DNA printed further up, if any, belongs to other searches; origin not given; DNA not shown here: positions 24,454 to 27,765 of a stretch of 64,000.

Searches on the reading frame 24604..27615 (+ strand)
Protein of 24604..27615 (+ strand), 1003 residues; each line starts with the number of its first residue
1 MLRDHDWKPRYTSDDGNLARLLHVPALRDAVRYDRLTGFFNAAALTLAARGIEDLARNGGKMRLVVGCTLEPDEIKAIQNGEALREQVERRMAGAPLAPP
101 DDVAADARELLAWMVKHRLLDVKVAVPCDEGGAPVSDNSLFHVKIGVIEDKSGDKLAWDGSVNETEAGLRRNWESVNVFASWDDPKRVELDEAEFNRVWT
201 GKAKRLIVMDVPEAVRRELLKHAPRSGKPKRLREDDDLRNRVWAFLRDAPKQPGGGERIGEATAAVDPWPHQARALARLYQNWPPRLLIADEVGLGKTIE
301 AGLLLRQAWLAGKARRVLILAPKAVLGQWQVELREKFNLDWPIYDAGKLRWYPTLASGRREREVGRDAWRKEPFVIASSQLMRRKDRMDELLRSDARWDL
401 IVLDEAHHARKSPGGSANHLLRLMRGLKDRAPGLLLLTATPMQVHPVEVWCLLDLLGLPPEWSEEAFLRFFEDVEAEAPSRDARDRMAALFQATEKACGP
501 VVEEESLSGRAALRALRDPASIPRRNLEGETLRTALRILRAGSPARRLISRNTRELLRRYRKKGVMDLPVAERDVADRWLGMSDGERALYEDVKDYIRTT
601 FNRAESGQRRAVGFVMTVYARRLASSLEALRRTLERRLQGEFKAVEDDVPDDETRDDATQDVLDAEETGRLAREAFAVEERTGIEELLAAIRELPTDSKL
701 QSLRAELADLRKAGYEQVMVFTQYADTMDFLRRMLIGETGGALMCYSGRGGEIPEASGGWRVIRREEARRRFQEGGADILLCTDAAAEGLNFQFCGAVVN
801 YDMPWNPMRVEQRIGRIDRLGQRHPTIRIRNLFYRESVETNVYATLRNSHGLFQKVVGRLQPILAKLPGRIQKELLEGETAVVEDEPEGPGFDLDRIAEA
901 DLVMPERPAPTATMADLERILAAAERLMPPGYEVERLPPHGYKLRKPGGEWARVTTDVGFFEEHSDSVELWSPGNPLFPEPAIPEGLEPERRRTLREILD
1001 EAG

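Call 20: search_protein_families(library=pfam, proteins=[window:24604-27615:+], max_evalue=0.001)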
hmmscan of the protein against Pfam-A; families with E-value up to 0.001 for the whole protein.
window:24604-27615:+ (1003 aa): 5 families
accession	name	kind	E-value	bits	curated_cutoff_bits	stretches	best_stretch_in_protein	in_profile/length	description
PF00176.29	SNF2-rel_dom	-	7e-20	71.7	24.9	1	276-606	9-266/290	SNF2-related domain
PF00271.37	Helicase_C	-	1e-17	64.8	23.5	1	699-821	2-110/110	Helicase conserved C-terminal domain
PF04851.21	ResIII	-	9.2e-11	42.4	22.5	1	268-441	4-162/164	Type III restriction enzyme, res subunit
PF00270.35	DEAD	-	1.5e-07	31.7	26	1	270-442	2-161/167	DEAD/DEAH box helicase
PF13091.12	PLDc_2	-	9.7e-05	22.7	27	1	131-199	76-132/132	PLD-like domain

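Call 49: search_protein_families(library=padloc, proteins=[window:24604-27615:+], max_evalue=0.001)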
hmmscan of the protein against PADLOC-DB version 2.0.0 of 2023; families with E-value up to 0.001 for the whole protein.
window:24604-27615:+ (1003 aa): 43 families (the best 25 are shown)
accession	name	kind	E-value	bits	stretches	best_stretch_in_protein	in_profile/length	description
PDLC02500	BrxHI|BrxHII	-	2.3e-79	266.1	2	584-847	341-599/933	BrxHI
PDLC02707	PbeA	-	3.7e-71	238.6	1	2-410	2-391/672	PbeA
PDLC02621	DrmD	-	3.7e-71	238.6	2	560-841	353-644/1040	DrmD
PDLC02193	PLD_Helicase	-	2.3e-67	225.9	2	12-456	7-427/905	-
PDLC02704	PbeA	-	1.8e-63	213.1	1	3-444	2-421/682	PbeA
PDLC02623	DrmD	-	8.9e-60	200.5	1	266-867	100-670/1040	DrmD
PDLC00659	HmaA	-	1.9e-58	196.2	3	263-443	100-272/1176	SNF2 helicase / DEAD-box helicase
PDLC02504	BrxHI|BrxHII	-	4.7e-56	188.3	2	571-849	328-609/971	BrxHII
PDLC02619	DrmD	-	1.5e-54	183.5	2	776-860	489-573/872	DrmD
PDLC02843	DpdE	-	5.2e-46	155.1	2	263-456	154-312/1091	DpdE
PDLC02620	DrmD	-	2.3e-44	149.6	2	581-858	332-614/1060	DrmD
PDLC02703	PbeA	-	1.5e-43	147.4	1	3-336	2-314/626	PbeA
PDLC02572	DrmA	-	3.2e-43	145.9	2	285-456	136-311/1043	DrmA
PDLC02840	DpdE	-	3.9e-43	145.9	3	658-883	501-720/1091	DpdE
PDLC02632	DrmD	-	3.3e-38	129.6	2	286-456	142-316/662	DrmD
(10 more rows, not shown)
